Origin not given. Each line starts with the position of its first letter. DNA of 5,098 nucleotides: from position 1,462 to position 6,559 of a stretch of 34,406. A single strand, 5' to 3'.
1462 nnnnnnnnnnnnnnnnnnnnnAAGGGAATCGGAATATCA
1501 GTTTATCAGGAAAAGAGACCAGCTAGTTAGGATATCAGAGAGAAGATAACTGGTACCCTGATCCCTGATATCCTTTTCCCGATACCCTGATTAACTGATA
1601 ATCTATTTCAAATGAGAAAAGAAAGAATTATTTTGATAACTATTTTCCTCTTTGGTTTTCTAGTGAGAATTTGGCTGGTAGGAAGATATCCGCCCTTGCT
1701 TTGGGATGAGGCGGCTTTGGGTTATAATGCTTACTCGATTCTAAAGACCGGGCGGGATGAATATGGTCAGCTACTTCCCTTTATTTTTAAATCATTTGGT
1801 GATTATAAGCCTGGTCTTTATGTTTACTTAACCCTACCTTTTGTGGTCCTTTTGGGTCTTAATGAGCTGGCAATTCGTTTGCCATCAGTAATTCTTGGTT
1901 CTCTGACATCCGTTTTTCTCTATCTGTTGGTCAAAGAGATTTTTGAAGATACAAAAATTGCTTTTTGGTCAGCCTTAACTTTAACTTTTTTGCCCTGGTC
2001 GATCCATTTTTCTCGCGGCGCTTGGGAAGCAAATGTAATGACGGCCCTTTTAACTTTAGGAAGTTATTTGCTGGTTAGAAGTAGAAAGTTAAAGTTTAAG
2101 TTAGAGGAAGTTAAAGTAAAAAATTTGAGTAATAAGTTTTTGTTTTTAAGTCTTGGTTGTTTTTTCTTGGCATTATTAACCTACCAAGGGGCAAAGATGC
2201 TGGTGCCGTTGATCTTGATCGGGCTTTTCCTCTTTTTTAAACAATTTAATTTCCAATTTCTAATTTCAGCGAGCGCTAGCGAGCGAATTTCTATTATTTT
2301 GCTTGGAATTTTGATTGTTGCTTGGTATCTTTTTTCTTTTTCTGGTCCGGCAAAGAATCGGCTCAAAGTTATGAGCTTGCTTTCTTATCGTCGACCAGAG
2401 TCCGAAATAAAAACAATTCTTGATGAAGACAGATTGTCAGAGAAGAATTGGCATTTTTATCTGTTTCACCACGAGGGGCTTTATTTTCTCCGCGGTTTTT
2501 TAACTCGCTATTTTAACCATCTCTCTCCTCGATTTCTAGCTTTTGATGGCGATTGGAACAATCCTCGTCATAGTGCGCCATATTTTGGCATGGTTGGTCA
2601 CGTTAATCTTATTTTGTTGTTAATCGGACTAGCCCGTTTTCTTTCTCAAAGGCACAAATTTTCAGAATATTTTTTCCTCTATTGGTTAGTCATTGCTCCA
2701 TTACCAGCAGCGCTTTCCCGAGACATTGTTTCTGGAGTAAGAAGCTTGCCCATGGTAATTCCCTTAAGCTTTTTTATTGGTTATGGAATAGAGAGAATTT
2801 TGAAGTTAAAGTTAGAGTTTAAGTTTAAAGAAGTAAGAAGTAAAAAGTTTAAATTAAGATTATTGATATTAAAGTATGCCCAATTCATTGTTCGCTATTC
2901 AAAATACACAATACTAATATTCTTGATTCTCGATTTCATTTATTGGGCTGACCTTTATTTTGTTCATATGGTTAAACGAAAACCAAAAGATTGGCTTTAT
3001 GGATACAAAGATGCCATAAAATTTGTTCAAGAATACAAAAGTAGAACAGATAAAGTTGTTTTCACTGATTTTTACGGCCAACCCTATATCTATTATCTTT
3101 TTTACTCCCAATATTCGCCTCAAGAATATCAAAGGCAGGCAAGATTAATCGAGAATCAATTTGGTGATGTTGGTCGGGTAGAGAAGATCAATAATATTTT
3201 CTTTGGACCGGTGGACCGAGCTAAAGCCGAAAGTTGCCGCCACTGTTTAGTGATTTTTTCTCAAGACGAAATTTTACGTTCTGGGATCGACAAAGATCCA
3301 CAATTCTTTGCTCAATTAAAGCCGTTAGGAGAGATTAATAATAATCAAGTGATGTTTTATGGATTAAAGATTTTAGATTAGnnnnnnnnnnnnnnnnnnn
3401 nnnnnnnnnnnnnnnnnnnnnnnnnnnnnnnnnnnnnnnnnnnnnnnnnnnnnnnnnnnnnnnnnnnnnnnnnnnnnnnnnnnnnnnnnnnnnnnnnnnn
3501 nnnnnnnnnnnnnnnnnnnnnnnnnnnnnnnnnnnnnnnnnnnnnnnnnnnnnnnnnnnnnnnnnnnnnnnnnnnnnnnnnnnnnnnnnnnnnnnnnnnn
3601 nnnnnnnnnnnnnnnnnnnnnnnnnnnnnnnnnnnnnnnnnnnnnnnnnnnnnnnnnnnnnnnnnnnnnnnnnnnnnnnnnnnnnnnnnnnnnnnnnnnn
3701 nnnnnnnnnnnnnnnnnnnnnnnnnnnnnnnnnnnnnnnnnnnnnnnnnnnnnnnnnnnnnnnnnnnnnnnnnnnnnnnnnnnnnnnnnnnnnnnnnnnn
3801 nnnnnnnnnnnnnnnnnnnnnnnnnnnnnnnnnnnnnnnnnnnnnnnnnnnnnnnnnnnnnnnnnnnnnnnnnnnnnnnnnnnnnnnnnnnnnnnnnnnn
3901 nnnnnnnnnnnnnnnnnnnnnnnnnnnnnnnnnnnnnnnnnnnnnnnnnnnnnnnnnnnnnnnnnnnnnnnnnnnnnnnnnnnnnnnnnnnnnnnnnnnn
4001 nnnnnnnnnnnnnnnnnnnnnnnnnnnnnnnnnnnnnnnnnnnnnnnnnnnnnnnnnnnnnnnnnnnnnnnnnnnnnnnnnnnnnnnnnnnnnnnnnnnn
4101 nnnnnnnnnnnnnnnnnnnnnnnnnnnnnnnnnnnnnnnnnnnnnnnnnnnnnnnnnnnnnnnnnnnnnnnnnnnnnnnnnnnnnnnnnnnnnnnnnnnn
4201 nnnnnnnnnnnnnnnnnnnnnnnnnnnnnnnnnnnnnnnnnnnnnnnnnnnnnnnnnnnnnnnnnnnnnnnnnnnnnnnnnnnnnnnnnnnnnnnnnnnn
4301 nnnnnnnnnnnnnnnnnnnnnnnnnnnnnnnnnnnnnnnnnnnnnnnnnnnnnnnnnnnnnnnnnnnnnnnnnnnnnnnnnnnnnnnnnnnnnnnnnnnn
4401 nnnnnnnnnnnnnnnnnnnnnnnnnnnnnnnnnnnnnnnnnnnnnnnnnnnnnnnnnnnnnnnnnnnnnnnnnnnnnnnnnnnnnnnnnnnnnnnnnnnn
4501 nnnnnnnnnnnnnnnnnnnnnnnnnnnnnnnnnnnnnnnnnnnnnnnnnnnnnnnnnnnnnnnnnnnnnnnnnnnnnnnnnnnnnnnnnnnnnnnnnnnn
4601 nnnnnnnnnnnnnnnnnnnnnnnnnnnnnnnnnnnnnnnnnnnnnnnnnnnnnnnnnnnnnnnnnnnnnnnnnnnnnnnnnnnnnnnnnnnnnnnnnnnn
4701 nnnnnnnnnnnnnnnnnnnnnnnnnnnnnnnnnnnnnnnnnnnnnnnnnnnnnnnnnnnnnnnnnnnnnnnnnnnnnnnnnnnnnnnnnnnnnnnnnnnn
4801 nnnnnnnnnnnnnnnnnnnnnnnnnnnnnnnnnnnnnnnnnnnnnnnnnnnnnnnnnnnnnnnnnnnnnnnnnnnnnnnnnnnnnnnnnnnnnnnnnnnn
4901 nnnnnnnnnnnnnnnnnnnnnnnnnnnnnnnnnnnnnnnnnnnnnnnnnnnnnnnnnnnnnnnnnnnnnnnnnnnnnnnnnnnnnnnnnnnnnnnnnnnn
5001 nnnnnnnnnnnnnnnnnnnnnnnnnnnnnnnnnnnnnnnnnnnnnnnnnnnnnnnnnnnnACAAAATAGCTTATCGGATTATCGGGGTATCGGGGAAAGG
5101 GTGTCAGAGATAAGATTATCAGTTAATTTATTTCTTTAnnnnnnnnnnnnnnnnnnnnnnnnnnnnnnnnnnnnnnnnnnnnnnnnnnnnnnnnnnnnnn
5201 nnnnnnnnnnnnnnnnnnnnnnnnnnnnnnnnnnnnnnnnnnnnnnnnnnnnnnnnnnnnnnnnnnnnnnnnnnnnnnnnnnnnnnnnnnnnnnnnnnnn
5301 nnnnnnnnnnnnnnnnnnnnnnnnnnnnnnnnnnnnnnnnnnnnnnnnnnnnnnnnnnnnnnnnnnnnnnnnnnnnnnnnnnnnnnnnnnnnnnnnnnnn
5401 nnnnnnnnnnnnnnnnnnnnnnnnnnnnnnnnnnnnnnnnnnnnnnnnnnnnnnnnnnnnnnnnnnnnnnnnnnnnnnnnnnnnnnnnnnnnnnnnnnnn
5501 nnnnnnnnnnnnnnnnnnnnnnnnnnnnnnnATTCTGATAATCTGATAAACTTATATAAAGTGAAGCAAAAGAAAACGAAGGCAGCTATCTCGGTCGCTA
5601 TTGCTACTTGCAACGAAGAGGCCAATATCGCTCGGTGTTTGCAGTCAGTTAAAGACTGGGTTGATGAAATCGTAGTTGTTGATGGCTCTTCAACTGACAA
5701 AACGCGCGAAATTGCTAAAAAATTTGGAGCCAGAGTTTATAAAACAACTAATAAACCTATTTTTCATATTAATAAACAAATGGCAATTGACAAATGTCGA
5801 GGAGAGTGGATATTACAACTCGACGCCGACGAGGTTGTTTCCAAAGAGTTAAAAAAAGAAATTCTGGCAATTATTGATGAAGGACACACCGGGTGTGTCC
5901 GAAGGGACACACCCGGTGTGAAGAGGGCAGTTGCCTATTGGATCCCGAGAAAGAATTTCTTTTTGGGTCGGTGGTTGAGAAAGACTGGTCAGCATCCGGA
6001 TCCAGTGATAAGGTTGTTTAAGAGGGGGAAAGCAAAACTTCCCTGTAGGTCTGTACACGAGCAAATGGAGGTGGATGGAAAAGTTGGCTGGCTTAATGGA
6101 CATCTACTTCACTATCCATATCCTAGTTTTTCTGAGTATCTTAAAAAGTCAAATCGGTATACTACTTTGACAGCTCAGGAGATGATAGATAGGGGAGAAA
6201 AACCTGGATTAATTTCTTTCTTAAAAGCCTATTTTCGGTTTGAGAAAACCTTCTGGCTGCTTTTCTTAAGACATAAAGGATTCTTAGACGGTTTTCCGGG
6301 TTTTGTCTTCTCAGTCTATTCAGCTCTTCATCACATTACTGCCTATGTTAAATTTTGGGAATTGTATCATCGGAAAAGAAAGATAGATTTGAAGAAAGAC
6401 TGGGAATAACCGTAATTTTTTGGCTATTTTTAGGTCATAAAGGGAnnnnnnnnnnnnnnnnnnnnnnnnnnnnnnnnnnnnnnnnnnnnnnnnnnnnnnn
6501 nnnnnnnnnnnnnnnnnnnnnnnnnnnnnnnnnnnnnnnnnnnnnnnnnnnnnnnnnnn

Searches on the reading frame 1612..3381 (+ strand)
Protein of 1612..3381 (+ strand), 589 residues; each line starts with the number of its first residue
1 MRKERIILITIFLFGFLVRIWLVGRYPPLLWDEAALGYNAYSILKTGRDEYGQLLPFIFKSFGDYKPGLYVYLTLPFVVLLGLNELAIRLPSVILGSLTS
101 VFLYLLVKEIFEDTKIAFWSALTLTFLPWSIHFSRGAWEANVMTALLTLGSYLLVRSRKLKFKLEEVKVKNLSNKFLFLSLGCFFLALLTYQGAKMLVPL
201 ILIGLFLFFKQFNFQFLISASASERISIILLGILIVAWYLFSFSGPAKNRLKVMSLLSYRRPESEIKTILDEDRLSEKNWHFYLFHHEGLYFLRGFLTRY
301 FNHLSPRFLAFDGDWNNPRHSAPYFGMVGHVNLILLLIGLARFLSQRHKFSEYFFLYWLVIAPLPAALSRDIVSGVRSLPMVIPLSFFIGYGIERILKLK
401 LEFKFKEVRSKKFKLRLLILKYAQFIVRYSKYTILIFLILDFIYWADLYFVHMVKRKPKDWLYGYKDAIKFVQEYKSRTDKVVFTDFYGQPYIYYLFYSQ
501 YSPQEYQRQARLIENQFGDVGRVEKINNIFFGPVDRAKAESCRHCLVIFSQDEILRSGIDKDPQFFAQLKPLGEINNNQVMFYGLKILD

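Call 29: search_protein_families(library=pfam, proteins=[window:1612-3381:+], max_evalue=0.001)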
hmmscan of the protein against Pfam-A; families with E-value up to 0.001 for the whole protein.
window:1612-3381:+ (589 aa): 2 families
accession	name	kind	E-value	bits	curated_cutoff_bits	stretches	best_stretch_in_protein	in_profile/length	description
PF02366.24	PMT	-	1.3e-07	31.9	22.7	1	10-241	2-233/245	Dolichyl-phosphate-mannose-protein mannosyltransferase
PF13231.12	PMT_2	-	1.2e-05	26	26.1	1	69-215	5-136/160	Dolichyl-phosphate-mannose-protein mannosyltransferase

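Call 47: find_homologous_proteins(query=window:1612-3381:+, max_evalue=1e-10)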
Query window:1612-3381:+ (589 aa): 3516 proteins with E <= 1e-10 among 8000 candidates; the best 120 are listed.
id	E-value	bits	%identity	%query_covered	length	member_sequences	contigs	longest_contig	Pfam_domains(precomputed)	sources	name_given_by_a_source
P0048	0.0e+0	1314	100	100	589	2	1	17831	PF02366.25,PF13231.13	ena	-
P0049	1.3e-246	838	66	99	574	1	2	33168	PF02366.25,PF13231.13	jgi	-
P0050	2.7e-229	781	62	99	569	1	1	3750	PF02366.25,PF13231.13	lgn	-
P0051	1.2e-222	759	60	96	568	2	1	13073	PF02366.25,PF13231.13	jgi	jgi:4-amino-4-deoxy-L-arabinose transferase-like glycosyltransferase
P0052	5.3e-216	737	59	99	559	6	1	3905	PF02366.25,PF13231.13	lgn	-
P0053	6.0e-216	737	60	96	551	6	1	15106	PF02366.25,PF13231.13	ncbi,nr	ncbi:phospholipid carrier-dependent glycosyltransferase [bacterium]|nr:phospholipid carrier-dependen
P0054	5.7e-215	733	59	99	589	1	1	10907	PF02366.25,PF13231.13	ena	-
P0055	7.6e-214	730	60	99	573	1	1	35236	PF02366.25,PF13231.13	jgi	-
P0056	8.2e-200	683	57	99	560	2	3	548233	PF02366.25,PF13231.13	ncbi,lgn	-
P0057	9.0e-200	683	56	99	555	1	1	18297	PF02366.25,PF13231.13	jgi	-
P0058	1.1e-199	683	55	99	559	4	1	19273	PF02366.25,PF13231.13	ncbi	-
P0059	2.3e-197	675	57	96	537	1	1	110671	PF02366.25,PF13231.13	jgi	-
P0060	3.9e-196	671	55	98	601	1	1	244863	PF13231.13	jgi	-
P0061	3.8e-194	665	54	97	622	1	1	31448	PF02366.25,PF13231.13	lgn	-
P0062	1.3e-190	653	55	99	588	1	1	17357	PF02366.25,PF13231.13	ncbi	-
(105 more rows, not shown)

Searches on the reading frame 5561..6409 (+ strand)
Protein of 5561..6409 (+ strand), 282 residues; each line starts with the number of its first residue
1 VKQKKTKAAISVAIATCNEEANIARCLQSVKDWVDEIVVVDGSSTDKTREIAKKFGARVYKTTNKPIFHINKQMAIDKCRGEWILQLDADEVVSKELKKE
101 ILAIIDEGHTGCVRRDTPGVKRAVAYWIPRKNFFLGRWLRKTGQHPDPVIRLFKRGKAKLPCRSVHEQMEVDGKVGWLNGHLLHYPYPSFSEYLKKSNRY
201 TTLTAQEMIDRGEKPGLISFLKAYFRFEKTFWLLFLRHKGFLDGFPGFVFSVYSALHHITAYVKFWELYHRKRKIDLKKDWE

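Call 29: search_protein_families(library=pfam, proteins=[window:5561-6409:+], max_evalue=0.001)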
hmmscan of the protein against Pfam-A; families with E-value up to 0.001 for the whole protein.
window:5561-6409:+ (282 aa): 2 families
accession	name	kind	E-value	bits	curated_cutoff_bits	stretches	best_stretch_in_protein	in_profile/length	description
PF00535.33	Glycos_transf_2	-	2.1e-24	86.8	23.3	1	11-155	1-161/168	Glycosyl transferase family 2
PF13704.12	Glyco_tranf_2_4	-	1.5e-06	29.1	27.5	1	18-93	2-84/98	Glycosyl transferase family 2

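Call 53: search_protein_families(library=ncbifam, proteins=[window:5561-6409:+], max_evalue=0.00001)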
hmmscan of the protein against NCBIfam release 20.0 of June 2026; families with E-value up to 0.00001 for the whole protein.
window:5561-6409:+ (282 aa): 9 families
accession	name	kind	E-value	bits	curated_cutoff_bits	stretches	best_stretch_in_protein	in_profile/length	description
TIGR04283.1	glyco_like_mftF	equivalog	2.4e-13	50.2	182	1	10-108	1-102/221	TIGR04283 family arsenosugar biosynthesis glycosyltransferase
TIGR04195.1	S_glycosyl_SunS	equivalog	1e-12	47.6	350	1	4-101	53-151/421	SunS family peptide S-glycosyltransferase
NF010496.0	PRK13915.1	equivalog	2.1e-11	43.5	262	1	3-63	26-92/307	glucosyl-3-phosphoglycerate synthase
TIGR04182.1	glyco_TIGR04182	equivalog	3.1e-10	39.9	325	1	10-109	2-101/293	S-layer glycoprotein N-glycosyltransferase AglJ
NF041391.1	DPhHxTase_Halo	equivalog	2.2e-07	30.1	375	1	15-109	2-97/213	dolichyl-phosphate hexose transferase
NF007482.0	PRK10073.1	equivalog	9.4e-07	28.1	423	1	5-107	3-112/334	glycosyltransferase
NF050050.1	ProtGlycPglI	equivalog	1.5e-06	27.8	500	1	8-111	2-114/306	GalNAc(5)-diNAcBac-PP-undecaprenol beta-1,3-glucosyltransferase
NF045692.1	OglycostaseCruG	equivalog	6.9e-06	25.2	600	0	6-104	39-151/386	2'-O-glycosyltransferase CruG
NF047683.1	TeichurnBiosyTuaG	equivalog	7.2e-06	25.8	400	0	5-99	3-106/252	teichuronic acid biosynthesis protein TuaG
